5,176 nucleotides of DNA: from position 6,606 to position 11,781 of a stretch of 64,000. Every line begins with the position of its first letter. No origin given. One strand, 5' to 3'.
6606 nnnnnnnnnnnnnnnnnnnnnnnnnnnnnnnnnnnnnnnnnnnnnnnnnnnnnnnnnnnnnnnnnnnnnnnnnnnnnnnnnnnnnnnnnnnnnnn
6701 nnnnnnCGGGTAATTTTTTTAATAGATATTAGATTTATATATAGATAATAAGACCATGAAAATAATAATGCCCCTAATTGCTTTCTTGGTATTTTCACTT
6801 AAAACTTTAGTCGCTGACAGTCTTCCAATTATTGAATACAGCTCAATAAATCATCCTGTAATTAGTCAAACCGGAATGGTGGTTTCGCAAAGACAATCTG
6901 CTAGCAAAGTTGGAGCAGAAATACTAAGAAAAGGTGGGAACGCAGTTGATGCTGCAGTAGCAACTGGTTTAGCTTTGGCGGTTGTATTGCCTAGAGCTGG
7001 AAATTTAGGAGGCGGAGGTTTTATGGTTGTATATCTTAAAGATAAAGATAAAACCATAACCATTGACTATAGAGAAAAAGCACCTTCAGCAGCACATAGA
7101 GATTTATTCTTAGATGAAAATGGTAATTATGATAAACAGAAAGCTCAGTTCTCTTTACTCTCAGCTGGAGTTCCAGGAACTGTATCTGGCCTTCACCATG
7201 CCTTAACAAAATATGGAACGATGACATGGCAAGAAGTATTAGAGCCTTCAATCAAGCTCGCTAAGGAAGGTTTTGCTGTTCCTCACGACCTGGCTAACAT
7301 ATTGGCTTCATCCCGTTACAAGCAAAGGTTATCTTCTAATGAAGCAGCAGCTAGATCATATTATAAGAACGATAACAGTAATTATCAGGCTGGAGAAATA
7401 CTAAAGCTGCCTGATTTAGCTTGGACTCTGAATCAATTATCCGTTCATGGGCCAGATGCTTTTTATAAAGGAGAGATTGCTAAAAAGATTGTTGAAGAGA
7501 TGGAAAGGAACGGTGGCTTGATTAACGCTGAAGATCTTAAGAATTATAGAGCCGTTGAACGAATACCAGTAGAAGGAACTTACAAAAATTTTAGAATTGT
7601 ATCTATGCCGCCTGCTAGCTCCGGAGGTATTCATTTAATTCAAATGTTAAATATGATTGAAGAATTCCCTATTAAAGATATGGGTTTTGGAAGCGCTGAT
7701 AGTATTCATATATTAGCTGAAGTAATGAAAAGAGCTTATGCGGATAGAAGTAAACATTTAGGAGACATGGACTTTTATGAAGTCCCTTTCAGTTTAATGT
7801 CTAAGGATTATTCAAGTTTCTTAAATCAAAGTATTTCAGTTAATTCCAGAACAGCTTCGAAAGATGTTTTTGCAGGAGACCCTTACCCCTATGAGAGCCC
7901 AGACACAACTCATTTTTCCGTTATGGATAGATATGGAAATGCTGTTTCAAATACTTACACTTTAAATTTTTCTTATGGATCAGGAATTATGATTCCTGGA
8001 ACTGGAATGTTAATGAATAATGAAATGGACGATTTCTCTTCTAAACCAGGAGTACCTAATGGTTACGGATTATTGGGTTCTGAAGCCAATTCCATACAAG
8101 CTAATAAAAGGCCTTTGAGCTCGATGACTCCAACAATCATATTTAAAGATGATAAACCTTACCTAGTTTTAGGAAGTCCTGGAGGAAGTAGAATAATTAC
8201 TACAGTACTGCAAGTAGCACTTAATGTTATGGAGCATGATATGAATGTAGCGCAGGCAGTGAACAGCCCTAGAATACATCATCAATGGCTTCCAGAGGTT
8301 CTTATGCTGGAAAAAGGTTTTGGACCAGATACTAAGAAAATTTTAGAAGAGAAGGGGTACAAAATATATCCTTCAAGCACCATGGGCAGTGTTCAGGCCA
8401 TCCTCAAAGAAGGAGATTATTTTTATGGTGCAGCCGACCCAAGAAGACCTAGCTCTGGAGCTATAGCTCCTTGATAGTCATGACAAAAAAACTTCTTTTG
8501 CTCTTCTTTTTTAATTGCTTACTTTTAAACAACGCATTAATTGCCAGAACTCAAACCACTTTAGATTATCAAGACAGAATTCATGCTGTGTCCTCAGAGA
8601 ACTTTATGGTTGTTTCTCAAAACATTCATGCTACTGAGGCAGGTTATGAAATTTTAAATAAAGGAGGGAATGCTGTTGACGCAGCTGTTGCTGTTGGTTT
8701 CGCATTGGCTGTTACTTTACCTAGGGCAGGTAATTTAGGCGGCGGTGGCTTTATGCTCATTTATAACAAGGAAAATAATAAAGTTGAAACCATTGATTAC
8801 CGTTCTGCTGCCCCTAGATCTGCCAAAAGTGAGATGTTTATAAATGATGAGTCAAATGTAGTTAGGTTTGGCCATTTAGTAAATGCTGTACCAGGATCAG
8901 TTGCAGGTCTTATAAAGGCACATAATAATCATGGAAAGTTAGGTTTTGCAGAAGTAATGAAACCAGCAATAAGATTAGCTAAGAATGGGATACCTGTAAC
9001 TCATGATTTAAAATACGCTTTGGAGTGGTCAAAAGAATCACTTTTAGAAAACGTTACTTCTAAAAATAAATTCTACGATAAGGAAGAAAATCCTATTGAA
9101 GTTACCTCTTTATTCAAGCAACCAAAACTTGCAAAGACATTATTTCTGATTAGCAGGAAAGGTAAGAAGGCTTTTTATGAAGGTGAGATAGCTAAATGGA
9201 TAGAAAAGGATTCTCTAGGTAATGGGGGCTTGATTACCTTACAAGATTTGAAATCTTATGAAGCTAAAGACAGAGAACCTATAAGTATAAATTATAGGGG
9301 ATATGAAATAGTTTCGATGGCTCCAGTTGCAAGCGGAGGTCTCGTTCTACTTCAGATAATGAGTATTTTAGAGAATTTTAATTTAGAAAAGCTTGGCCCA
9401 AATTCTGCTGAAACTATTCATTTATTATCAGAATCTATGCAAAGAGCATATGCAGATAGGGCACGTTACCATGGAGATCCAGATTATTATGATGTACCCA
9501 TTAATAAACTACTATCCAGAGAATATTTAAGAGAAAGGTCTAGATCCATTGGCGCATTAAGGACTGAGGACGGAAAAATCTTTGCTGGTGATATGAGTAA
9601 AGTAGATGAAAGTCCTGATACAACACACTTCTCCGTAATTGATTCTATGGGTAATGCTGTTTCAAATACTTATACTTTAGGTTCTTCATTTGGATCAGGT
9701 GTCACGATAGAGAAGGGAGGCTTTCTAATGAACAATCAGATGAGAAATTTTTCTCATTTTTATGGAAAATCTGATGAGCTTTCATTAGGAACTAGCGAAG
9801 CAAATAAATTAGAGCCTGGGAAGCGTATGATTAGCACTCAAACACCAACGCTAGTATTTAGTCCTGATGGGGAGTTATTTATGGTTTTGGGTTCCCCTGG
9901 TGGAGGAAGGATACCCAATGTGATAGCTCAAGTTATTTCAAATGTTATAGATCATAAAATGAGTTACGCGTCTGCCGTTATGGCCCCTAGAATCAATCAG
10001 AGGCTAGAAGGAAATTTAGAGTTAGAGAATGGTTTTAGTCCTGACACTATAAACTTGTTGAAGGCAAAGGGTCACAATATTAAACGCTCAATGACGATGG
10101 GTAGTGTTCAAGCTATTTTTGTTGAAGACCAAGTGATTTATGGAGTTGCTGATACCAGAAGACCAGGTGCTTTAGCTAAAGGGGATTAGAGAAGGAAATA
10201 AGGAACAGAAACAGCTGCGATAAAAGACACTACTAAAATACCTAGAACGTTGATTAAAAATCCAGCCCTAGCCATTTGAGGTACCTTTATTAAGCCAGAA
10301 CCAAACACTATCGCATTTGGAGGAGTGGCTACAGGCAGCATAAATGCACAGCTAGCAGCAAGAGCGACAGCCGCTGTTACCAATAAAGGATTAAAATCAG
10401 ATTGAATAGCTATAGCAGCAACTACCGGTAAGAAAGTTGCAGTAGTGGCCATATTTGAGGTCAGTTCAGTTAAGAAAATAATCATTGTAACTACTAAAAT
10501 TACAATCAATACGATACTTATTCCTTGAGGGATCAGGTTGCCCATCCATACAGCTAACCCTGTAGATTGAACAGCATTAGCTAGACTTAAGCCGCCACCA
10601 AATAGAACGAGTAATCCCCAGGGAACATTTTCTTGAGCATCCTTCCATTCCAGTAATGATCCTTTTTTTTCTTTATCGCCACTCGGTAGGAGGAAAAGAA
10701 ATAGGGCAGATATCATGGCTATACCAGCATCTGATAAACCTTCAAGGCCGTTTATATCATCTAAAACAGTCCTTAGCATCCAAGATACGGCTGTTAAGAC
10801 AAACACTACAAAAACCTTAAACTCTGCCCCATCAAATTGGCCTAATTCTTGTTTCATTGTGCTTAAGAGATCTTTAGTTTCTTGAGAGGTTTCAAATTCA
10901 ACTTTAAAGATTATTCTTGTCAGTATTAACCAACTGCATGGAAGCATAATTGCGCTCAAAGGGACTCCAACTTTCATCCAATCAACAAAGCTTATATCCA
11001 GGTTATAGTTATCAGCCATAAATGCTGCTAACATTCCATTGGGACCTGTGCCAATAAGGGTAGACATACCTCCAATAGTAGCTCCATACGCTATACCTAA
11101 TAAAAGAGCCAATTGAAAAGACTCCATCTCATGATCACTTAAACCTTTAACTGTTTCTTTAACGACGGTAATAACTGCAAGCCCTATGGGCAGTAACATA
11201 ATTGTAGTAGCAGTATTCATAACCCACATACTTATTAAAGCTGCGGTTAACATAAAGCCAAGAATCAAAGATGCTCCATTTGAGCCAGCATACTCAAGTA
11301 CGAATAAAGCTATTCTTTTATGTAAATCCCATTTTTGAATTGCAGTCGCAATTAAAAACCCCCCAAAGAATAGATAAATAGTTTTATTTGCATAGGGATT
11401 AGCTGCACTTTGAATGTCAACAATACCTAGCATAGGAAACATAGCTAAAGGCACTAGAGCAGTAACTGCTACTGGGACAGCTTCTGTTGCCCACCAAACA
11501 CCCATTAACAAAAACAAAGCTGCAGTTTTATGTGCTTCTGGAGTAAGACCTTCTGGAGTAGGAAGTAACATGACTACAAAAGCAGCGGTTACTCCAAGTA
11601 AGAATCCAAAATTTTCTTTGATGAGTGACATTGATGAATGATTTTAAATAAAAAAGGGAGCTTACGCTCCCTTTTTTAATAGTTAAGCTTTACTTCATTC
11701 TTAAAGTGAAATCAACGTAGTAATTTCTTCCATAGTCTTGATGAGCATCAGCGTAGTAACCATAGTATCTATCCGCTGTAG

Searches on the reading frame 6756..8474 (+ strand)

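Call 49: search_protein_families(library=pfam, proteins=[window:6756-8474:+], max_evalue=0.00001)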
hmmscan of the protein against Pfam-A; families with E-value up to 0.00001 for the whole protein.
window:6756-8474:+ (572 aa): 1 family
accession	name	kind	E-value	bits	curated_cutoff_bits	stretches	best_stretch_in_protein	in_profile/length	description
PF01019.26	G_glu_transpept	-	1.2e-175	585.6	27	1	55-565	2-511/512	Gamma-glutamyltranspeptidase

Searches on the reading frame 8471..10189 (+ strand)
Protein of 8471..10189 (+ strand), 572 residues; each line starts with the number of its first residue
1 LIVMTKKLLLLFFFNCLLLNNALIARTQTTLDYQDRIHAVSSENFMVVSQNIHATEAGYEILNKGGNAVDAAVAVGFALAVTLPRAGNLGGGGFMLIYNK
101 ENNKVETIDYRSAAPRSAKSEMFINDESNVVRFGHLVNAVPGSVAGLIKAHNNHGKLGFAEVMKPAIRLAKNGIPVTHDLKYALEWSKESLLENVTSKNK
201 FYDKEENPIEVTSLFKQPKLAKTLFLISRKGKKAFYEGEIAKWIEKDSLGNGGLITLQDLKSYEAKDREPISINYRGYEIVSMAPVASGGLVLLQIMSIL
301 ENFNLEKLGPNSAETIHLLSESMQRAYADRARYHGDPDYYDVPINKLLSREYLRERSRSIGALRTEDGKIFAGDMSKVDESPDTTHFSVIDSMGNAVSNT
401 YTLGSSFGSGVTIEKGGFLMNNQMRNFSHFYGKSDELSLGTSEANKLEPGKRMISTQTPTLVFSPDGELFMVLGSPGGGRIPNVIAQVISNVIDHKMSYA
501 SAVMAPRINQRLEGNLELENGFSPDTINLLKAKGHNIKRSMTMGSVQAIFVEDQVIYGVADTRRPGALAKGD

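Call 49: search_protein_families(library=pfam, proteins=[window:8471-10189:+], max_evalue=0.00001)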
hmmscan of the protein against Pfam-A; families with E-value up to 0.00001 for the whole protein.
window:8471-10189:+ (572 aa): 1 family
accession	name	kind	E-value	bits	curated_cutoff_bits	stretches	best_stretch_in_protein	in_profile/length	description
PF01019.26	G_glu_transpept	-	6.4e-160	533.8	27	1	60-566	2-512/512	Gamma-glutamyltranspeptidase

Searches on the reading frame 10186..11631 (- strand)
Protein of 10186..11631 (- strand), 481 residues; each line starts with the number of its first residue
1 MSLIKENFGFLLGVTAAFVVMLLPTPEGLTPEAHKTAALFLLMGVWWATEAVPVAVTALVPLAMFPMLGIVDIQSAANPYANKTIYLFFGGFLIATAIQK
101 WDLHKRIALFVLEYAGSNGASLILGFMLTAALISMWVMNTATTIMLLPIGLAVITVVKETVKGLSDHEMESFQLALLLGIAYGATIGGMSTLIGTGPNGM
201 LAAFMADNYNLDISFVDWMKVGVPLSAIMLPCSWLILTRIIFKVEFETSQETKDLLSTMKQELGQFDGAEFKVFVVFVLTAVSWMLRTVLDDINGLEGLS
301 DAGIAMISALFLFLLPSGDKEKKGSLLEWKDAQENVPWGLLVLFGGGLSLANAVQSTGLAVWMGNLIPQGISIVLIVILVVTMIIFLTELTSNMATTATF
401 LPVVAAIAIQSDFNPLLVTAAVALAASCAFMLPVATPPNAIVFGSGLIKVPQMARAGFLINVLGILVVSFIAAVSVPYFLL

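Call 49: search_protein_families(library=pfam, proteins=[window:10186-11631:-], max_evalue=0.00001)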
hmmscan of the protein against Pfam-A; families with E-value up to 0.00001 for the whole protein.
window:10186-11631:- (481 aa): 2 families
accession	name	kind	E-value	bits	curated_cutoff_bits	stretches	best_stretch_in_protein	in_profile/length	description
PF00939.25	Na_sulph_symp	-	2.7e-79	267.8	27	1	10-472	7-462/472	Sodium:sulfate symporter transmembrane region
PF03600.22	CitMHS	-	4.7e-54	184.2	31.9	1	45-423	2-336/336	Citrate transporter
